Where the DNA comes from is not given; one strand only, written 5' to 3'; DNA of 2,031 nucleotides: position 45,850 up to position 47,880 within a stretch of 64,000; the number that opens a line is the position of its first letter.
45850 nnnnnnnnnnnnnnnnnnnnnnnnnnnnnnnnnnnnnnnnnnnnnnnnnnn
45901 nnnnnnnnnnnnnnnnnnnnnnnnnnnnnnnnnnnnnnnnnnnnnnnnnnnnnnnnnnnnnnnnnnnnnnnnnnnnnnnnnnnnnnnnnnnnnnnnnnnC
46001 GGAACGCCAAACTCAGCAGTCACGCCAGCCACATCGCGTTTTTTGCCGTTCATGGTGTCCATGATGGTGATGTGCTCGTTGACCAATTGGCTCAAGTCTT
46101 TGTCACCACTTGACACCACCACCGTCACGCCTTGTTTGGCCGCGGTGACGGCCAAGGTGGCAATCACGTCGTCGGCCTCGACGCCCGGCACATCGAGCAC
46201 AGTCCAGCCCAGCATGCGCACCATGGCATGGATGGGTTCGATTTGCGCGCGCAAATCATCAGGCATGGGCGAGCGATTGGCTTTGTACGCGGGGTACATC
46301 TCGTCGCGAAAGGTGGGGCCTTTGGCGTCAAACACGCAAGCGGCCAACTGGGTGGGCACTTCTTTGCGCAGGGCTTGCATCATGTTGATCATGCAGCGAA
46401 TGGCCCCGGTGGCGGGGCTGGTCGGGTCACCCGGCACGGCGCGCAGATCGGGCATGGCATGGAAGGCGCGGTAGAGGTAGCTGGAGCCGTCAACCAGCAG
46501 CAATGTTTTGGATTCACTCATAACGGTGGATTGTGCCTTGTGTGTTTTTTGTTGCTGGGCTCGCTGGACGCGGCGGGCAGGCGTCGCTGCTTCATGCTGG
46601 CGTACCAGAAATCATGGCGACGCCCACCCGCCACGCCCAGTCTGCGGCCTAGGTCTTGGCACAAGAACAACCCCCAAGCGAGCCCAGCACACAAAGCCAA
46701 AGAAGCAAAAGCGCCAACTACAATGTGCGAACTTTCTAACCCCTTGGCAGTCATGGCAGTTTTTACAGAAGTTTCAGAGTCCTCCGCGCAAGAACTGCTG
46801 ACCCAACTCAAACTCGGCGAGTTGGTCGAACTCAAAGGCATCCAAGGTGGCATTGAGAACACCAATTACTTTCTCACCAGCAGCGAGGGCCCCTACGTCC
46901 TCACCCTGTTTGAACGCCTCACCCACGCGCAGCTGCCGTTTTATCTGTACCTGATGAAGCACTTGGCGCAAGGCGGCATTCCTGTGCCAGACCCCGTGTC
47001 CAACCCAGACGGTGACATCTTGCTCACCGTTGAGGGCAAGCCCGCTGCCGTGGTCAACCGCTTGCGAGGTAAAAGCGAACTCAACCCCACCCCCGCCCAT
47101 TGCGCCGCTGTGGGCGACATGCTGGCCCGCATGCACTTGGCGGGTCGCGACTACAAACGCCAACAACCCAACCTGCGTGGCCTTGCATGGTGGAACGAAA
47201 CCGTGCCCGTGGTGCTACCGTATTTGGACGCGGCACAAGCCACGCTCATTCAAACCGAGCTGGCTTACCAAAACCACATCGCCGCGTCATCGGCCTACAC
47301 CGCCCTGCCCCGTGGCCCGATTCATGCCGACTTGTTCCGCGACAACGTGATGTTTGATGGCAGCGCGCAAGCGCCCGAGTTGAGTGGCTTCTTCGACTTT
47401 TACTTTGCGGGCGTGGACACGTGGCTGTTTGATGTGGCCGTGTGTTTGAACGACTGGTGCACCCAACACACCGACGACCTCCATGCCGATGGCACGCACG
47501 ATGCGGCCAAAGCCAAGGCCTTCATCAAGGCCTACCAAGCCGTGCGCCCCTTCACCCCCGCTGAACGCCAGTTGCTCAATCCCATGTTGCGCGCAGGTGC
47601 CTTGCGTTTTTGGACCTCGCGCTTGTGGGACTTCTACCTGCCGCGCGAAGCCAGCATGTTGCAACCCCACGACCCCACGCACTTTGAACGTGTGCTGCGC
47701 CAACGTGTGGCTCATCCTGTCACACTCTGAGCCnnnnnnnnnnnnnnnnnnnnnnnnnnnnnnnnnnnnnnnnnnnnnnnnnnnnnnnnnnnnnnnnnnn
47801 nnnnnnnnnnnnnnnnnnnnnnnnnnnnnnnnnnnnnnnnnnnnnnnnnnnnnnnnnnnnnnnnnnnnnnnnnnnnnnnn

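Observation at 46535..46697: Strand-asymmetric, extensively paired ~160-nt element between the divergent polA and thrB promoters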

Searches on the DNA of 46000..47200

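Call 5: search_rna_families(source=window, start=46000, end=47200, threshold=evalue, max_evalue=10, show_alignments=3)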
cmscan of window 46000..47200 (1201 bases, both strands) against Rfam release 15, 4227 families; matches with E-value up to 10: 5.
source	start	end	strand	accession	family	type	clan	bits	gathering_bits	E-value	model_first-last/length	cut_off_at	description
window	46554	46653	+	RF03391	mir-588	Gene; miRNA;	-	24.6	70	0.048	1-81/81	no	mir-588 microRNA precursor family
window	46564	46639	-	RF03783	mir-4854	Gene; miRNA;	-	21.9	100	0.43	1-89/89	no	mir-4854 microRNA precursor family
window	46564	46640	+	RF04159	MIR1437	Gene; miRNA;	-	20.1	168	1.2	1-192/192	no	MIR1437 microRNA precursor family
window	46566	46640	+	RF04203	MIR1144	Gene; miRNA;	-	16.8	90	3.5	48-152/197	no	MIR1144 microRNA precursor family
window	46147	46170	-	RF00292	snoTBR5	Gene; snRNA; snoRNA; CD-box;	-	15.8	44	1.2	1-94/94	no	Small nucleolar RNA TBR5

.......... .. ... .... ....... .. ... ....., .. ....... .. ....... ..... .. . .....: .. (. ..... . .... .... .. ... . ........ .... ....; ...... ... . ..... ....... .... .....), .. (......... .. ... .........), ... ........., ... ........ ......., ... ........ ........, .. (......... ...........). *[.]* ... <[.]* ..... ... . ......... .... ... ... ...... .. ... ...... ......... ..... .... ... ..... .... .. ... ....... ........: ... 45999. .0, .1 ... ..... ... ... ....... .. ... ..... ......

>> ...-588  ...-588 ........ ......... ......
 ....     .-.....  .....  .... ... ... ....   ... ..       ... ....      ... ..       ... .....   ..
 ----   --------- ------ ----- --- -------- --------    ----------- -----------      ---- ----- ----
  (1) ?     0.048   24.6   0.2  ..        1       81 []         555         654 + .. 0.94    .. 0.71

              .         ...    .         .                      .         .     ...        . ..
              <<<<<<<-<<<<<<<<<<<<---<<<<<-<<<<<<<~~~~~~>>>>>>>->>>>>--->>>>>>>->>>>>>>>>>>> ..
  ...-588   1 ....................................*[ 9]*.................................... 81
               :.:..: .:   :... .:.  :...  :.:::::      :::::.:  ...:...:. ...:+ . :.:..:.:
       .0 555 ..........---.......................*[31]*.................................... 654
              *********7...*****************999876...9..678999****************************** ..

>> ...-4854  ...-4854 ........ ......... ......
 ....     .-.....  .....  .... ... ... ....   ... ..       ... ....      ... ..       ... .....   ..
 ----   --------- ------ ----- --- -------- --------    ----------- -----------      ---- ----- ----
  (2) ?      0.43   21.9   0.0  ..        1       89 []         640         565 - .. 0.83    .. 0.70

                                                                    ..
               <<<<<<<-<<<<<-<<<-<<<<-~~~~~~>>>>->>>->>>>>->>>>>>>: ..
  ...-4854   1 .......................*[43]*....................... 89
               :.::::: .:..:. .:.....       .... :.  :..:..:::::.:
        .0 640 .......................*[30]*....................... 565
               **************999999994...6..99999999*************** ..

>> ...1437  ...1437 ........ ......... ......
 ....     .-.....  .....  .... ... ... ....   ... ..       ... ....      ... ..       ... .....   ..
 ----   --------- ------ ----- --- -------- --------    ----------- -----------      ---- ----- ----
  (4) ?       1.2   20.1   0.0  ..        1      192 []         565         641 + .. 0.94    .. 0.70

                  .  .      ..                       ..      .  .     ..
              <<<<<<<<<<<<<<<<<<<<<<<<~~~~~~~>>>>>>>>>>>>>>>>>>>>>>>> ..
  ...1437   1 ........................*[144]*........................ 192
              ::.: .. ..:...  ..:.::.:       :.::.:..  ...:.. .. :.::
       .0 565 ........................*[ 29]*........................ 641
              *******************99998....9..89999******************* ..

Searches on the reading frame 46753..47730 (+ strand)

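Call 13: search_protein_families(library=pfam, proteins=[window:46753-47730:+])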
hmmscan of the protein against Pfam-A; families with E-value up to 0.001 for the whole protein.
window:46753-47730:+ (325 aa): 1 family
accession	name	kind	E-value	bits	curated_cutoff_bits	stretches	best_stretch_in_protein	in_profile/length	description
PF01636.29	APH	-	5.3e-42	144.7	23.2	1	27-260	2-232/239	Phosphotransferase enzyme family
